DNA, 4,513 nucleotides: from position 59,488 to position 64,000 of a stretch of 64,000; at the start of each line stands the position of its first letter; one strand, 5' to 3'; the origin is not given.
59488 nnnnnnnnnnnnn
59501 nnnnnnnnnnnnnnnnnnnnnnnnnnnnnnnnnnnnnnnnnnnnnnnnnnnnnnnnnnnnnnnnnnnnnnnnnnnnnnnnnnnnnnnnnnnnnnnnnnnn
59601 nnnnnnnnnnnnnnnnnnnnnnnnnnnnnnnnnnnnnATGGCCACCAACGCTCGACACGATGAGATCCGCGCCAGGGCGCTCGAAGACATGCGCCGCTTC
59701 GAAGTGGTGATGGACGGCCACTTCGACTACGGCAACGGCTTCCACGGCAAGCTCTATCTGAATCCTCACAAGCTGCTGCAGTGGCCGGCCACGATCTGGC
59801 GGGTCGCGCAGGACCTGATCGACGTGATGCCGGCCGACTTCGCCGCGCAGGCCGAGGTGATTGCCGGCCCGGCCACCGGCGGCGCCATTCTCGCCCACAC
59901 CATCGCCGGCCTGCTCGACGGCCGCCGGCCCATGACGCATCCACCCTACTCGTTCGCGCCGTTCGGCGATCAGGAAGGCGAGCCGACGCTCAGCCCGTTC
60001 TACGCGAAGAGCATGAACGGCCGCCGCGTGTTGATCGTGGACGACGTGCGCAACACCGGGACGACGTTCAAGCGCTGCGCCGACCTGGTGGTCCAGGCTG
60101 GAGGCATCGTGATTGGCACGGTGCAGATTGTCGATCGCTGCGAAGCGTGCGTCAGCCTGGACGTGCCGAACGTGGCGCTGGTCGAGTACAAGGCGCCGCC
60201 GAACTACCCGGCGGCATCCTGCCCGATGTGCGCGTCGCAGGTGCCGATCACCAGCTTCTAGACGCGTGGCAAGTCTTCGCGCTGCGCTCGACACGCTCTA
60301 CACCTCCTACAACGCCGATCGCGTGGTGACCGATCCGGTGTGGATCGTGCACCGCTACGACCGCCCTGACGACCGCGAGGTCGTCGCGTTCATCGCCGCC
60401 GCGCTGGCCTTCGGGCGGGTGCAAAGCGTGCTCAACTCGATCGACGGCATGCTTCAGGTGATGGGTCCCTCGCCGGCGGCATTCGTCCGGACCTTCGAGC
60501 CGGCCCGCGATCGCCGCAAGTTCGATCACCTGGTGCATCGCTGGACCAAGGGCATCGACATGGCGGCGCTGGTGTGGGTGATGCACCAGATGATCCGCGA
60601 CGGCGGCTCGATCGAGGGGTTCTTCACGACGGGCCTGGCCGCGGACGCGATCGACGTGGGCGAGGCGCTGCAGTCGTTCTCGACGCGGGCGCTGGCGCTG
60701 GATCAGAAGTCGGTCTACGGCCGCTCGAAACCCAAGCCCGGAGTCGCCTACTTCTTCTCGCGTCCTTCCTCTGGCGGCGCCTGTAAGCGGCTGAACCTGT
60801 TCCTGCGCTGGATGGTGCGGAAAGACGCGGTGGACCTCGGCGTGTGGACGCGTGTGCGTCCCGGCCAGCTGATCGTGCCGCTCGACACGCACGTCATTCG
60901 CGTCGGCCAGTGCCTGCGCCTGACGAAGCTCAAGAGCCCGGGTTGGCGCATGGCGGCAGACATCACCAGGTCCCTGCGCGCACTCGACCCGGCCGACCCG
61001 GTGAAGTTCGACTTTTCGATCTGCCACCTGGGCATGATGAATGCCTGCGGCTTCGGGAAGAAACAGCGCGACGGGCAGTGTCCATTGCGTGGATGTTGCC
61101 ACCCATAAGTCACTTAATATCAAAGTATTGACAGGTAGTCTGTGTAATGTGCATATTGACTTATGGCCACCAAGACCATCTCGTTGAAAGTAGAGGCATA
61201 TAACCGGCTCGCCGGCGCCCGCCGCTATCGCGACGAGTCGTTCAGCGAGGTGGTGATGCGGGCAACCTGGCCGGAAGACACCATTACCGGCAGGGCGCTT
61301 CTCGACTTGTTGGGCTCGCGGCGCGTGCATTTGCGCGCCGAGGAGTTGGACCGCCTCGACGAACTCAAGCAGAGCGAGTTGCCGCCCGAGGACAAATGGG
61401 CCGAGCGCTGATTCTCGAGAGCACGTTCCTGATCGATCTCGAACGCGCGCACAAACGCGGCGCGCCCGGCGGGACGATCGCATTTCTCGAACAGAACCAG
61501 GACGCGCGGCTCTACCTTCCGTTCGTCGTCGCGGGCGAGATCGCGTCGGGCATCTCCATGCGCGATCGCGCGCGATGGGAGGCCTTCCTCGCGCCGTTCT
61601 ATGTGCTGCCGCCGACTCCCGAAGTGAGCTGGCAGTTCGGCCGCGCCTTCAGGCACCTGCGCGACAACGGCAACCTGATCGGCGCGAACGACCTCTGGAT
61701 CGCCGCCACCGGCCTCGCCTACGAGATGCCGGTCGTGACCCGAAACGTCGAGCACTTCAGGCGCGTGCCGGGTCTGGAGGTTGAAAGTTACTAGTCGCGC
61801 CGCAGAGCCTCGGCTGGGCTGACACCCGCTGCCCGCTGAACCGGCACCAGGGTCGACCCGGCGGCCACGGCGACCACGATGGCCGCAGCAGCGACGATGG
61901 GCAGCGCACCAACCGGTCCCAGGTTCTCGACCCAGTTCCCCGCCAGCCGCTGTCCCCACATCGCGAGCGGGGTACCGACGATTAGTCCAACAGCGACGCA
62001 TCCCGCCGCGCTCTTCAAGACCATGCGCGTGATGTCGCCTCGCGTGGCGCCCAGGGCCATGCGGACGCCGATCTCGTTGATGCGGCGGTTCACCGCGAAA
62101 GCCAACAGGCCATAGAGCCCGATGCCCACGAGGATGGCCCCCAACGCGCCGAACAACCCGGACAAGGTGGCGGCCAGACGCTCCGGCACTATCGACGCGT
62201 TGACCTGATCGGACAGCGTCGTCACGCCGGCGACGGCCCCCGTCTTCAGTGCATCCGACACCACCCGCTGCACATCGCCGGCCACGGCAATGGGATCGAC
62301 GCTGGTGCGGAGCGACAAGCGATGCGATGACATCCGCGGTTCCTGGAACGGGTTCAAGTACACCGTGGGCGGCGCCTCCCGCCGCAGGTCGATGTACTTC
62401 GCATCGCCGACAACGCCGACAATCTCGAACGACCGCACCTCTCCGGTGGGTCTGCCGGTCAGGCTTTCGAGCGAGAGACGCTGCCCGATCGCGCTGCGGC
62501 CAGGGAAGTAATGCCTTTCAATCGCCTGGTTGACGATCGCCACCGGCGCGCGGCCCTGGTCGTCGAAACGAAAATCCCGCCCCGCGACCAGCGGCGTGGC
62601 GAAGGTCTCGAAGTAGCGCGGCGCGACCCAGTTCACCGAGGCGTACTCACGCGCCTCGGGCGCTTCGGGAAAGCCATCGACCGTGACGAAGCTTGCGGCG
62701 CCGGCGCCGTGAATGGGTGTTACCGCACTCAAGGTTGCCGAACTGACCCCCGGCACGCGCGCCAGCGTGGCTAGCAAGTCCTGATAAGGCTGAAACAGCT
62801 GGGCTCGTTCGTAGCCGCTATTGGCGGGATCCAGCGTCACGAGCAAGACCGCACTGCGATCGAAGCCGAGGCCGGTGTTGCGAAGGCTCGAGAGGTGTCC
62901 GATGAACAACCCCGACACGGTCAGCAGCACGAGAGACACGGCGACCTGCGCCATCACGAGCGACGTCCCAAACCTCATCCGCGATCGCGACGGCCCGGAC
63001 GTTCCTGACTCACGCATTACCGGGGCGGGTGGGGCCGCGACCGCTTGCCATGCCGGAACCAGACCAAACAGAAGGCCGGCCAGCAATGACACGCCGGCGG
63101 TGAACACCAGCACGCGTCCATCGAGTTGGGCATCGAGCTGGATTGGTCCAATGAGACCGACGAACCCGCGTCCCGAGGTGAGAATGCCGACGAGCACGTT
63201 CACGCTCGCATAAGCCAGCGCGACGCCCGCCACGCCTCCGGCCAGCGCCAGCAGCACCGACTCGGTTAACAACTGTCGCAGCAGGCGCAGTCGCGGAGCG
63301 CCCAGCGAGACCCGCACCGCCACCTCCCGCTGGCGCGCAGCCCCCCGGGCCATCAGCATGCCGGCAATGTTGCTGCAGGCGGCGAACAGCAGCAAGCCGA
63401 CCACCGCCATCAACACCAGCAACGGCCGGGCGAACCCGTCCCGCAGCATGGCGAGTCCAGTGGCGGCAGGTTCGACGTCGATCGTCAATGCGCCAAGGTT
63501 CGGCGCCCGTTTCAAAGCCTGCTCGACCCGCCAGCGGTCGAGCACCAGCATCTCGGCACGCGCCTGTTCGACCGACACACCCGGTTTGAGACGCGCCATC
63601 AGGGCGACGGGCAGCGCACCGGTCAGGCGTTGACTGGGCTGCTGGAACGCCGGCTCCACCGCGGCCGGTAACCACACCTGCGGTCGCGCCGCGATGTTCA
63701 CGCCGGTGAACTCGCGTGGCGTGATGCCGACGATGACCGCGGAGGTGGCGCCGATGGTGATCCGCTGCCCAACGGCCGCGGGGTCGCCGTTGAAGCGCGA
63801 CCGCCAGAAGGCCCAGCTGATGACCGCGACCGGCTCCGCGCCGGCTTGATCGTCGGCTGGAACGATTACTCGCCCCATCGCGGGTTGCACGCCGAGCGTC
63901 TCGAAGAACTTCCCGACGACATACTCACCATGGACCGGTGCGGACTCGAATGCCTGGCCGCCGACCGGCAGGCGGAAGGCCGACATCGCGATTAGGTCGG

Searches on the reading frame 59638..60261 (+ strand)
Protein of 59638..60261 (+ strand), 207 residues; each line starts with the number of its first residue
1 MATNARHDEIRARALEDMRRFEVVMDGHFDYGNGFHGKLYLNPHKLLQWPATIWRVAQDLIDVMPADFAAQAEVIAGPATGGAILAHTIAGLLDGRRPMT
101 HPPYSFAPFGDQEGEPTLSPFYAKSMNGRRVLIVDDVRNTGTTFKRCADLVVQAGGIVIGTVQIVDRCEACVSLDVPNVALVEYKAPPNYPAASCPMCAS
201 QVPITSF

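Call 12: search_protein_families(library=pfam, proteins=[window:59638-60261:+])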
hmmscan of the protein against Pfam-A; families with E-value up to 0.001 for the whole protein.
window:59638-60261:+ (207 aa): 1 family
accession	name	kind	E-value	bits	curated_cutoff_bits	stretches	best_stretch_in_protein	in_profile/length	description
PF00156.33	Pribosyltran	-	2e-08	34.1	26.3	1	68-167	26-126/158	Phosphoribosyl transferase domain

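Call 73: search_protein_families(library=ncbifam, proteins=[window:59638-60261:+], max_evalue=0.00001)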
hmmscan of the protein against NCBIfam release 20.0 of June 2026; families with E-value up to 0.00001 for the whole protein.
window:59638-60261:+ (207 aa): 6 families
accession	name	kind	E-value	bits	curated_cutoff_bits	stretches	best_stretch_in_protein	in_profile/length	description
TIGR01367.1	pyrE_Therm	equivalog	2.1e-21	76.4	150.25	1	22-205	10-182/187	orotate phosphoribosyltransferase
TIGR00336.1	pyrE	equivalog_domain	4e-11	43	106.8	1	125-170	105-152/173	orotate phosphoribosyltransferase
NF002620.0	PRK02277.1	subfamily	7.8e-09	35.5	115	1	53-182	69-195/201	orotate phosphoribosyltransferase-like protein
NF005592.0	PRK07322.1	subfamily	4.1e-08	32.8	143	1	121-176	113-168/180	adenine phosphoribosyltransferase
NF002633.0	PRK02304.1-2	equivalog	1.6e-06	28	224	1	71-166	48-149/172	adenine phosphoribosyltransferase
NF002636.0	PRK02304.1-5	equivalog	6.7e-06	25.7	125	0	127-166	116-155/176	adenine phosphoribosyltransferase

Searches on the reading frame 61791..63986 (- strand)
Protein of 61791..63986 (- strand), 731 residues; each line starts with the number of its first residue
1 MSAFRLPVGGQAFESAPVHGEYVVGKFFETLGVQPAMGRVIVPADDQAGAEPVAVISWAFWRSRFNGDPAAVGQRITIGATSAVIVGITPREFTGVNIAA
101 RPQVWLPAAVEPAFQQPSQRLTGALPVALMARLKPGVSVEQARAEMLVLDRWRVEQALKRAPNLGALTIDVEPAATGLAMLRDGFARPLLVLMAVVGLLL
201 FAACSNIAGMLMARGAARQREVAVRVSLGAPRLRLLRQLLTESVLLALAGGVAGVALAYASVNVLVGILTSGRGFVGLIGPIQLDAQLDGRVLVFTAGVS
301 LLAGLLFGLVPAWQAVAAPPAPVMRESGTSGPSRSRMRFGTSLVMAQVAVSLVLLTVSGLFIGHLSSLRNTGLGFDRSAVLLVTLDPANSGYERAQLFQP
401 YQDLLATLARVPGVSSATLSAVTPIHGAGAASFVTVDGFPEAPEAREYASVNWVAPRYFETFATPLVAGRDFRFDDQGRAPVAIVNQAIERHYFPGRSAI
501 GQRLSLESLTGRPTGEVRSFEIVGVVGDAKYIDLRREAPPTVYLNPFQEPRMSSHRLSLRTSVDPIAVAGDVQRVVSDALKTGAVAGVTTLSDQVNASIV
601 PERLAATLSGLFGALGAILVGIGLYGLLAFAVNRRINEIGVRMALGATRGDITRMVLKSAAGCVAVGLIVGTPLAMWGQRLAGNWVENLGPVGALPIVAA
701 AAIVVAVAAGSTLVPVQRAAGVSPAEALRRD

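Call 7: search_protein_families(library=pfam, proteins=[window:61791-63986:-])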
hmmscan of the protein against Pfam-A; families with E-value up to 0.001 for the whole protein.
window:61791-63986:- (731 aa): 2 families
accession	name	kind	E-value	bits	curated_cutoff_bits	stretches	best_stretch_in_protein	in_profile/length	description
PF12704.14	MacB_PCD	-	1.5e-28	101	27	2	23-146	93-204/207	MacB-like periplasmic core domain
PF02687.27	FtsX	-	2.2e-20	73.3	25.5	2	194-319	2-119/120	FtsX-like permease C-terminal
